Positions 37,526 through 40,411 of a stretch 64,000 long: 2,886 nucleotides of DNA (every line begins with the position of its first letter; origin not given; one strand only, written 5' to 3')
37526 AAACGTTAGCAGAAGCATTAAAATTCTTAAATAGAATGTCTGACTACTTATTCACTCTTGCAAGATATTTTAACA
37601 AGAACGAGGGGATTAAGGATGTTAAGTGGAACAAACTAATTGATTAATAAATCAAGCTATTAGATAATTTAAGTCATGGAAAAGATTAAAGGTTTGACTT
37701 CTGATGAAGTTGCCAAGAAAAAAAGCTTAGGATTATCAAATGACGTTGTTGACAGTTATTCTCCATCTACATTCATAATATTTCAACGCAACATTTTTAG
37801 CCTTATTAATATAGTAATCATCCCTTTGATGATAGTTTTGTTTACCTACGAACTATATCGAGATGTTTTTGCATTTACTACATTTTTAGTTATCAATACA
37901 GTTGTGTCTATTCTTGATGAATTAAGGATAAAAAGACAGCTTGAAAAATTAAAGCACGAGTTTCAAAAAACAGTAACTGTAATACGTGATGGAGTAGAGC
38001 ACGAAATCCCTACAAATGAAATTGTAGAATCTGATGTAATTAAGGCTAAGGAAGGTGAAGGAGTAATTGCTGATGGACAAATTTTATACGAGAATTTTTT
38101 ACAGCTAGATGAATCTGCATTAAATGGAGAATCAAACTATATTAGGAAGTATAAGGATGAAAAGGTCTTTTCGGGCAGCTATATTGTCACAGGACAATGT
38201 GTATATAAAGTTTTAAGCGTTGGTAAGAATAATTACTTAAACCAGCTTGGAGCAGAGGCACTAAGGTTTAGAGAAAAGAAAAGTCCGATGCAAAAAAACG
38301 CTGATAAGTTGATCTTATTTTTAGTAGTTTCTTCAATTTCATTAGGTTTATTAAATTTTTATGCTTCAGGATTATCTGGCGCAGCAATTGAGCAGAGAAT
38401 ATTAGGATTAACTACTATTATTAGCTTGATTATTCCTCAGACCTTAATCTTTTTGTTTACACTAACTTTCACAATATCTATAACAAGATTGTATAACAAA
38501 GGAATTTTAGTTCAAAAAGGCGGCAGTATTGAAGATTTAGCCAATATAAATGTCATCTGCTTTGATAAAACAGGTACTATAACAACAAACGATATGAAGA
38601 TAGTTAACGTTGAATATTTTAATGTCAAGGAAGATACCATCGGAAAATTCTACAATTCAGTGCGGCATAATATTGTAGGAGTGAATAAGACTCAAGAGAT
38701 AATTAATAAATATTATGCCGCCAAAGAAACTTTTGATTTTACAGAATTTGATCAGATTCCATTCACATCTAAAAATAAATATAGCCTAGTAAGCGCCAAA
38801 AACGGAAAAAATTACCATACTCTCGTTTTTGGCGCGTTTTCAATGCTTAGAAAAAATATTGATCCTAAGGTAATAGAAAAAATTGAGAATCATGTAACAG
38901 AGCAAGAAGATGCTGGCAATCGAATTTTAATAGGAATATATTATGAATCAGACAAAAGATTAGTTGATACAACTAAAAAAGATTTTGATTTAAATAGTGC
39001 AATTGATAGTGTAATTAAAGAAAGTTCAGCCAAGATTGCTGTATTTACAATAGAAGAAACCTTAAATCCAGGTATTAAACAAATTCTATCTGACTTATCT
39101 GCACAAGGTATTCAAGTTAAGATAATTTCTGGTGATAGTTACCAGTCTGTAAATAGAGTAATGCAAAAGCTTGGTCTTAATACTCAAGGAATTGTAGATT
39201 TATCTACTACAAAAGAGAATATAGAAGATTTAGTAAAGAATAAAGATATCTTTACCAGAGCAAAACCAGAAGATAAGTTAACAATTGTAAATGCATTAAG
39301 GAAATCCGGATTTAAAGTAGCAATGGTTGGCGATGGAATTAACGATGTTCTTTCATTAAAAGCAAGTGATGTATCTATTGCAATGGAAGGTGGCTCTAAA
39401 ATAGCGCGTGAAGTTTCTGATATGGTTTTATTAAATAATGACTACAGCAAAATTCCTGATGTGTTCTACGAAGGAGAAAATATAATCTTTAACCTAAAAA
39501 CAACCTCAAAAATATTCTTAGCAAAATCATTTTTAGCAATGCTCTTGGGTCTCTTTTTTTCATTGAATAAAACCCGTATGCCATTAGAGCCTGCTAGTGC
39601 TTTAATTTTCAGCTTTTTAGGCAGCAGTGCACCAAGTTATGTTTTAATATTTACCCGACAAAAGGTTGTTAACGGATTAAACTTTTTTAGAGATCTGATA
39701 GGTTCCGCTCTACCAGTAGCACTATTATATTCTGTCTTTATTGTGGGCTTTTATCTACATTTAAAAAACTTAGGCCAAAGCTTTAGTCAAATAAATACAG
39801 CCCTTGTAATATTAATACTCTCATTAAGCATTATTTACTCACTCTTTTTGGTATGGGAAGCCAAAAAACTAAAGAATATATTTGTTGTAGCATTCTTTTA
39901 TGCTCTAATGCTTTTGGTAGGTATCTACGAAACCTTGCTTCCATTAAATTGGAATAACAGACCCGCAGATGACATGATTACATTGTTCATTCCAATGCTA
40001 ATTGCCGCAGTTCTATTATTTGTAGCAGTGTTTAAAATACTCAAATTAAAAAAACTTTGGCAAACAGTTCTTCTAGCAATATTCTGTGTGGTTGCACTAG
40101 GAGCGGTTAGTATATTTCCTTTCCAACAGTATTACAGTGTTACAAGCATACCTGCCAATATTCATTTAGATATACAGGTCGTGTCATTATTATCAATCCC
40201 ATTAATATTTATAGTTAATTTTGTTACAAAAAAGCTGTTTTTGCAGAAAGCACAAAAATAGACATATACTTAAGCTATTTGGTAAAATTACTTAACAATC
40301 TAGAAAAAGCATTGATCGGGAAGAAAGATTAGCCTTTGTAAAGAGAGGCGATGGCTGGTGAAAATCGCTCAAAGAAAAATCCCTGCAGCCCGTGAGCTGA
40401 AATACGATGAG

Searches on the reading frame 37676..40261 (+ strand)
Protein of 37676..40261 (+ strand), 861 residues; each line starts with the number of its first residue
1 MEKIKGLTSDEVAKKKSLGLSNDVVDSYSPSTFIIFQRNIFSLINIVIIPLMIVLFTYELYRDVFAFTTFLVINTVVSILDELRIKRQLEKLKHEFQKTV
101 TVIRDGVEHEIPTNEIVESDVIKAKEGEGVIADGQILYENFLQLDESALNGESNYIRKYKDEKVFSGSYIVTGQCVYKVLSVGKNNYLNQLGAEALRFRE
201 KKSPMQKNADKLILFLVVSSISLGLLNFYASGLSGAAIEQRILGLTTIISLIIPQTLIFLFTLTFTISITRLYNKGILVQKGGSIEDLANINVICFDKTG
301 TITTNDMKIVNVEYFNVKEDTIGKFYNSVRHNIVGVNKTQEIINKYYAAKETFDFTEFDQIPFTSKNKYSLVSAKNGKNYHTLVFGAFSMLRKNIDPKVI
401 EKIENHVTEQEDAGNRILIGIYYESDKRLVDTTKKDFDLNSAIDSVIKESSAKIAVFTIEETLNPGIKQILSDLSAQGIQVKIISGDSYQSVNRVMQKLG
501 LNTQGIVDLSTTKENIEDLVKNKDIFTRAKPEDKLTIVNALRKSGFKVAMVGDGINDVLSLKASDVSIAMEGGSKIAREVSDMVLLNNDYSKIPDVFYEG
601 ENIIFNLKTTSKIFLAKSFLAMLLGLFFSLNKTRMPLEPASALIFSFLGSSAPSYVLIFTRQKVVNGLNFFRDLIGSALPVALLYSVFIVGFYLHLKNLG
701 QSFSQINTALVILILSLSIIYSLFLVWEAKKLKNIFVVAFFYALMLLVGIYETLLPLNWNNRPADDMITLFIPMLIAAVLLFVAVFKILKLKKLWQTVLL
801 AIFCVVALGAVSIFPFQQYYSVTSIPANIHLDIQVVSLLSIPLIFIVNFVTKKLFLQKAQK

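Call 84: find_encoding_contigs(protein=window:37676-40261:+, flank=10000, max_places=1)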
Protein window:37676-40261:+ (861 aa): 7 contigs read that carry it; 1 place shown.
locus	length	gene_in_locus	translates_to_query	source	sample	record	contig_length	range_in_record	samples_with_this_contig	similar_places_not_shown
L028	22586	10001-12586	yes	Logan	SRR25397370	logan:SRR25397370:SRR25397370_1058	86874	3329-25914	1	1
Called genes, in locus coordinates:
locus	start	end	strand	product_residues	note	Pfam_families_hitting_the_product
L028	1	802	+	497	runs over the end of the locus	PF01547:SBP_bac_1, PF13416:SBP_bac_8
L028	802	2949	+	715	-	PF00028:Cadherin (faint)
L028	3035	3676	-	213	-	-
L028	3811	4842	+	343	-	-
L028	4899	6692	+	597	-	-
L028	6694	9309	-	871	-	-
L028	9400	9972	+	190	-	PF01923:Cob_adeno_trans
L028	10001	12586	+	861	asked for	PF00122:E1-E2_ATPase, PF00702:Hydrolase, PF13419:HAD_2 (faint)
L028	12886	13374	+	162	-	PF00583:Acetyltransf_1, PF13673:Acetyltransf_10 (weak), PF13420:Acetyltransf_4 (weak), PF13508:Acetyltransf_7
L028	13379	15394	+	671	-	PF01411:tRNA-synt_2c, PF07973:tRNA_SAD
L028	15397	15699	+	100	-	PF06750:A24_N_bact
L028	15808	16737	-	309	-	PF04018:VCA0040-like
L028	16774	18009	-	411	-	PF04851:ResIII, PF17757:UvrB_inter, PF27431:UvrB_3rd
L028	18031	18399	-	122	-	-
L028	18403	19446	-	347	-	-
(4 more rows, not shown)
